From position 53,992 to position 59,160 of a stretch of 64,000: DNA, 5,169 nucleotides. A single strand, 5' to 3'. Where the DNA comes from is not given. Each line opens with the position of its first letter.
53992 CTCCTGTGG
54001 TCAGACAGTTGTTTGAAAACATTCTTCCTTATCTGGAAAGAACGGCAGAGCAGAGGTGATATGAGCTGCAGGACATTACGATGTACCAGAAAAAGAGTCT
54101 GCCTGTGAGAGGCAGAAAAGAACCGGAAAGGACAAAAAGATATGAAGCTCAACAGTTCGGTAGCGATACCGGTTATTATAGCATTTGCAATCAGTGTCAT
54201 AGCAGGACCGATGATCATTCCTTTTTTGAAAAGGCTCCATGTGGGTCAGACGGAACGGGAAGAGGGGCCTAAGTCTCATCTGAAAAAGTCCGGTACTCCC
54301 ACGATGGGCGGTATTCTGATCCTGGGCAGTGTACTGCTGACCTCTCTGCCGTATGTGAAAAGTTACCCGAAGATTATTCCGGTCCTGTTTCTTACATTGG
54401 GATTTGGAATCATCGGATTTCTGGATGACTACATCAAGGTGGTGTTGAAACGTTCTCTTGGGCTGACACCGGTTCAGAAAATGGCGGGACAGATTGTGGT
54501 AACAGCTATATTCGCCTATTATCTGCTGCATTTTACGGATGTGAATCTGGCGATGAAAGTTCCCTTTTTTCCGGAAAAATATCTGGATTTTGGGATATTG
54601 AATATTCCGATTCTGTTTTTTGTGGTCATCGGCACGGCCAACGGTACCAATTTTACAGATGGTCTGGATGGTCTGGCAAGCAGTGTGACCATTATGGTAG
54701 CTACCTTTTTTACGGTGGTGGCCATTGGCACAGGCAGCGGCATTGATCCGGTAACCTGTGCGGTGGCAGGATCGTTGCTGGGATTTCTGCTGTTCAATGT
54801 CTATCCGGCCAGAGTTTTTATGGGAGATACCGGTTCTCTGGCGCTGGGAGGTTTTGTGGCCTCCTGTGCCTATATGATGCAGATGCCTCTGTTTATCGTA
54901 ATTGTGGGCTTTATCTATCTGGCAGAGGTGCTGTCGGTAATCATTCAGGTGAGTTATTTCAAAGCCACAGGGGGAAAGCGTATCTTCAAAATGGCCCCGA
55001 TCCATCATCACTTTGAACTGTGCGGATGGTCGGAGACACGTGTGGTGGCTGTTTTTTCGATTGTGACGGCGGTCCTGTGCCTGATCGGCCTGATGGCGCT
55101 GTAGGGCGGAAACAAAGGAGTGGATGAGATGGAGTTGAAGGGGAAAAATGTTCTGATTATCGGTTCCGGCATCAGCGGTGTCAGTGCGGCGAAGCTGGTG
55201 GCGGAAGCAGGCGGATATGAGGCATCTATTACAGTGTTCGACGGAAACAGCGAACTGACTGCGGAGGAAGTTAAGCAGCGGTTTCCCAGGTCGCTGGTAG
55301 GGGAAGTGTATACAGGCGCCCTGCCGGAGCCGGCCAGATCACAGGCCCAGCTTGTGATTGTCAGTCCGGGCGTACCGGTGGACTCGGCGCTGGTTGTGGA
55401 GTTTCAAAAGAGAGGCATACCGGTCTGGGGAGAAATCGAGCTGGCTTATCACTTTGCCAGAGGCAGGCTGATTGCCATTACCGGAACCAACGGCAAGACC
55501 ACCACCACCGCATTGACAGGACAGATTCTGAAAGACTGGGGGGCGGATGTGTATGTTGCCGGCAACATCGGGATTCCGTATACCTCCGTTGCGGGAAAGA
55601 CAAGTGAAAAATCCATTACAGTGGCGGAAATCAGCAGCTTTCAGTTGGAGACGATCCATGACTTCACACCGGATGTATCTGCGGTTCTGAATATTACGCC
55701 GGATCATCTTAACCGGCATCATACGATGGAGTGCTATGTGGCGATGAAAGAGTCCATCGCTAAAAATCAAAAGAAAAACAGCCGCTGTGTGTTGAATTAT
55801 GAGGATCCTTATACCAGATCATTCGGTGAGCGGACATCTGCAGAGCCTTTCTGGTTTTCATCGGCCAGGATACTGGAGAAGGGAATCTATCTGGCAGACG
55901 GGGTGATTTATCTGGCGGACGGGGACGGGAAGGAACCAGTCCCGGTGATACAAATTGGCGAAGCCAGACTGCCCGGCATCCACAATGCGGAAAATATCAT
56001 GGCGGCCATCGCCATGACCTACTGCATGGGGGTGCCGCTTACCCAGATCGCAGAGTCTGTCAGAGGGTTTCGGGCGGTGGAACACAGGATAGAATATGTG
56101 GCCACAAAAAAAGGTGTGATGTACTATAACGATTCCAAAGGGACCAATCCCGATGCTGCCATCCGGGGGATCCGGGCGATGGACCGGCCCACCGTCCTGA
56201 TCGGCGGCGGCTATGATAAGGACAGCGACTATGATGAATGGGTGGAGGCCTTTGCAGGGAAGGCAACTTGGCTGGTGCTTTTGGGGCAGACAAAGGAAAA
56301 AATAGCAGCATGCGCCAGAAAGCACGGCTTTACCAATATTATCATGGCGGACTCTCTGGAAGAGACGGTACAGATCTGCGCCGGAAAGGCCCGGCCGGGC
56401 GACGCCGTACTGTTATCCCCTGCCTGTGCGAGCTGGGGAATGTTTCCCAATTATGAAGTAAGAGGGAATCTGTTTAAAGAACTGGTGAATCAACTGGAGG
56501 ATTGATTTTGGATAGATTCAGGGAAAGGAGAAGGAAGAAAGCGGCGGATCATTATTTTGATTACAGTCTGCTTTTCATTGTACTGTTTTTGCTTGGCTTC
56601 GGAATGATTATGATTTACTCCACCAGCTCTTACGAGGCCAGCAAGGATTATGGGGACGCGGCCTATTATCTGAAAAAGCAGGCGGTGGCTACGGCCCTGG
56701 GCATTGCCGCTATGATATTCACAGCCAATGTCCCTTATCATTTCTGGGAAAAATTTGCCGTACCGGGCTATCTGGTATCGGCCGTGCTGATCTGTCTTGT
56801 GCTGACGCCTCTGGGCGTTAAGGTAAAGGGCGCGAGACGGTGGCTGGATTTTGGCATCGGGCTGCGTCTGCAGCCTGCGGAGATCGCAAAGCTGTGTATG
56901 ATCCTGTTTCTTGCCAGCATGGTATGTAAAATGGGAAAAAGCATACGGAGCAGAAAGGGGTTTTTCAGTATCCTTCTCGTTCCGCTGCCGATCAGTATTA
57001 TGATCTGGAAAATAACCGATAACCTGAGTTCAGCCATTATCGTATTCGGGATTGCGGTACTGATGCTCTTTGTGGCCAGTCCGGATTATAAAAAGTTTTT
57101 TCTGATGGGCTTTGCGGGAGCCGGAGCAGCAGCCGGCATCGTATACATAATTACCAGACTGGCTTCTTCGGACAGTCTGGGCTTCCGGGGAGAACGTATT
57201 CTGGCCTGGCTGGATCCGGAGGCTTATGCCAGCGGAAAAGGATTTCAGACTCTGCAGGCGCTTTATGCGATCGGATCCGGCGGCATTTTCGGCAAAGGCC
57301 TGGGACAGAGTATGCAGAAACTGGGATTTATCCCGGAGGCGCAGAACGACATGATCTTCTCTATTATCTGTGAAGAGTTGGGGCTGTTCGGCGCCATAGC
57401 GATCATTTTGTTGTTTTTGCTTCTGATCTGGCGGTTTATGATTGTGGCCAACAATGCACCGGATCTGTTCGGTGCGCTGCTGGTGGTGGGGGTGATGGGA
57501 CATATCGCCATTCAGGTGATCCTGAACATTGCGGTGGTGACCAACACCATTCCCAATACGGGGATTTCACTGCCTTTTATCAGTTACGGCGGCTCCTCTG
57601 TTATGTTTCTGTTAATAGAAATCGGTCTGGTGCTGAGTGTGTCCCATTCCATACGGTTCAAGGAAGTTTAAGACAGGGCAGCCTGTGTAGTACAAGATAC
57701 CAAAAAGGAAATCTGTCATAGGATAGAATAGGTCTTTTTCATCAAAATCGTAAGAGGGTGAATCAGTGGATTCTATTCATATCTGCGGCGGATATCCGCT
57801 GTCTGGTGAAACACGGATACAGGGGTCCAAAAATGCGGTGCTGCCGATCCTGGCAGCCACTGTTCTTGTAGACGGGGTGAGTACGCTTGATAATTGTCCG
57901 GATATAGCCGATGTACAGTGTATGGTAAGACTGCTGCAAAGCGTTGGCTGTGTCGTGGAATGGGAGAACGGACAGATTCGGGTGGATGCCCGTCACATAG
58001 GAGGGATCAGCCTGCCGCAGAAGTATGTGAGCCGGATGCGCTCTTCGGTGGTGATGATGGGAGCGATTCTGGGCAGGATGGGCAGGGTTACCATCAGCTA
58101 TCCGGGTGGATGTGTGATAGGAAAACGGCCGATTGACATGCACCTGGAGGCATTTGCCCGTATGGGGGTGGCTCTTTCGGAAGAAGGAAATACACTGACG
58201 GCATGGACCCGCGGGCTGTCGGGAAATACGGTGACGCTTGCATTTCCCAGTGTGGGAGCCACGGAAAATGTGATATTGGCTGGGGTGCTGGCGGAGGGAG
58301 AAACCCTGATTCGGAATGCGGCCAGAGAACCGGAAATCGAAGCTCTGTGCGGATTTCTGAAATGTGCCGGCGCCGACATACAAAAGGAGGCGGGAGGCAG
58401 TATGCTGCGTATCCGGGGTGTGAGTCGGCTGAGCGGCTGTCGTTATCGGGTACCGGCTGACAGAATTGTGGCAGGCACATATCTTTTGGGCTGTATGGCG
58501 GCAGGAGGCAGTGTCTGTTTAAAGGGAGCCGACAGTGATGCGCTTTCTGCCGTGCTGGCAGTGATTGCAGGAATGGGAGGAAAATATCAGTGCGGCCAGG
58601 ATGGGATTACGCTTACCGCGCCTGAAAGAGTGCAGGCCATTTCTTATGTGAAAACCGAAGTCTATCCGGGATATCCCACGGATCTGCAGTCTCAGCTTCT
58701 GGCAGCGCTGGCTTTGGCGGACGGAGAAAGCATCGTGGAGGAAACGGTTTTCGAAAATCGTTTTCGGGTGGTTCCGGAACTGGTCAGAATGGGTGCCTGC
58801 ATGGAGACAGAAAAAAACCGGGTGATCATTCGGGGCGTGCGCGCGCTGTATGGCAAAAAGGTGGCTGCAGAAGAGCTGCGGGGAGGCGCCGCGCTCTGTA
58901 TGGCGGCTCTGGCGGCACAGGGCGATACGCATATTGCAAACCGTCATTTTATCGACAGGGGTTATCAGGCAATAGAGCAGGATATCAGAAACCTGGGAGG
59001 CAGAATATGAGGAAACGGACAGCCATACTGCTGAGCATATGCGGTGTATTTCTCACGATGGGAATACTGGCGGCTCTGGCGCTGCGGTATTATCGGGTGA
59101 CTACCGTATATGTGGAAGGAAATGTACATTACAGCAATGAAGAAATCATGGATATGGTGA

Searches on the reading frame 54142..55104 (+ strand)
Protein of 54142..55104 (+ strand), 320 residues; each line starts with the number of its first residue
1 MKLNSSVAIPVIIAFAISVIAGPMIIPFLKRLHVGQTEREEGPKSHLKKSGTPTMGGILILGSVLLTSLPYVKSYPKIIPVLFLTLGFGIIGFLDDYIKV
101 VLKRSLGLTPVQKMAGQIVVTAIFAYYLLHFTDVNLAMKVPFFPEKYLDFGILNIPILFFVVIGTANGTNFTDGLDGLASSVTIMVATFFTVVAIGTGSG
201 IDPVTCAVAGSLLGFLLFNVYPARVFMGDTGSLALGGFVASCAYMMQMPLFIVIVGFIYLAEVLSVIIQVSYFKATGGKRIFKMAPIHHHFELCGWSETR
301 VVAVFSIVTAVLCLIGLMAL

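Call 66: search_protein_families(library=pfam, proteins=[window:54142-55104:+], max_evalue=0.000001)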
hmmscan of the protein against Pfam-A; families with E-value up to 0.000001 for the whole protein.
window:54142-55104:+ (320 aa): 1 family
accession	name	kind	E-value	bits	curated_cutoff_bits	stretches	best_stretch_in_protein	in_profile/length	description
PF00953.26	Glycos_transf_4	-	2.4e-35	122.3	27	1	80-246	3-159/160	Glycosyl transferase family 4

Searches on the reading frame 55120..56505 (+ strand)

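Call 66: search_protein_families(library=pfam, proteins=[window:55120-56505:+], max_evalue=0.000001)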
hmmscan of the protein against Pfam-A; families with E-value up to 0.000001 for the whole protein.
window:55120-56505:+ (461 aa): 3 families
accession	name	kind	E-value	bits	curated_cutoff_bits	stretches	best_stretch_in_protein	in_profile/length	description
PF08245.18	Mur_ligase_M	-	7.8e-29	101.5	24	1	120-299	1-199/200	Mur ligase middle domain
PF02875.26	Mur_ligase_C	-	3.7e-16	60.5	28.4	1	322-436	1-127/127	Mur ligase, glutamate ligase domain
PF21799.2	MurD-like_N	-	7.4e-09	36.2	27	1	9-104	1-88/88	Mur ligase MurD-like, N-terminal domain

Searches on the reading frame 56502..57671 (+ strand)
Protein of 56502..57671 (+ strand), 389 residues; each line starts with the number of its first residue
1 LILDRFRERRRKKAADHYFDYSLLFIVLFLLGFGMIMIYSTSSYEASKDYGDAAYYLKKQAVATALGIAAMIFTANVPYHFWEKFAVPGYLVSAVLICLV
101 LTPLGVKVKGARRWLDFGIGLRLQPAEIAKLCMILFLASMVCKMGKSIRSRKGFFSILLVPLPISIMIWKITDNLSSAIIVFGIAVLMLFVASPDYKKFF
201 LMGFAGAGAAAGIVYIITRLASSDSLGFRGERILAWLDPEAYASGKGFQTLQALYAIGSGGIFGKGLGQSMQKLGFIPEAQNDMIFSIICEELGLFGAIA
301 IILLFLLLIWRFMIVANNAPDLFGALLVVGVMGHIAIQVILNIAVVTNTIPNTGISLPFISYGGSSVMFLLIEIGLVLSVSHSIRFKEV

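Call 66: search_protein_families(library=pfam, proteins=[window:56502-57671:+], max_evalue=0.000001)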
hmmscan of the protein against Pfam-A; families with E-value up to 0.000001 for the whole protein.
window:56502-57671:+ (389 aa): 1 family
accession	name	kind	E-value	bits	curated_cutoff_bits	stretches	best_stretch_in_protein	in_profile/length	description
PF01098.24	FTSW_RODA_SPOVE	-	1.7e-95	320.5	26.4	1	22-383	2-353/356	Cell cycle protein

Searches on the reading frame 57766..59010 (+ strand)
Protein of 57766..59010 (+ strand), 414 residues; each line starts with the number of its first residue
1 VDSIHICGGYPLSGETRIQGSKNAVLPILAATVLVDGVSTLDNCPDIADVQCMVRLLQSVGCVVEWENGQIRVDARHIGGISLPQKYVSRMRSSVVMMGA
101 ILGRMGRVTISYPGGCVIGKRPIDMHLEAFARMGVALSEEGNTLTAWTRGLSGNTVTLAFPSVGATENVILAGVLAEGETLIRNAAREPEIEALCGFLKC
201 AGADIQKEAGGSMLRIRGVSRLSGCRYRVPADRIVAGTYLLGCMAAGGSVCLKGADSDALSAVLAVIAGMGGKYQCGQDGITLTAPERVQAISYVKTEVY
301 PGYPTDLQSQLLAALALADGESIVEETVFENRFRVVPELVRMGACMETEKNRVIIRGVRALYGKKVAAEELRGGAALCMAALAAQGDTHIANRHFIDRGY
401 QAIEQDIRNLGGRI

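Call 66: search_protein_families(library=pfam, proteins=[window:57766-59010:+], max_evalue=0.000001)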
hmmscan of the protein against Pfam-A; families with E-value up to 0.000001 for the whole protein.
window:57766-59010:+ (414 aa): 1 family
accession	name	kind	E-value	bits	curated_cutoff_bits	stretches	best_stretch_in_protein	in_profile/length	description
PF00275.25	EPSP_synthase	-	2.3e-75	254.3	22.8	1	9-405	4-415/417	EPSP synthase (3-phosphoshikimate 1-carboxyvinyltransferase)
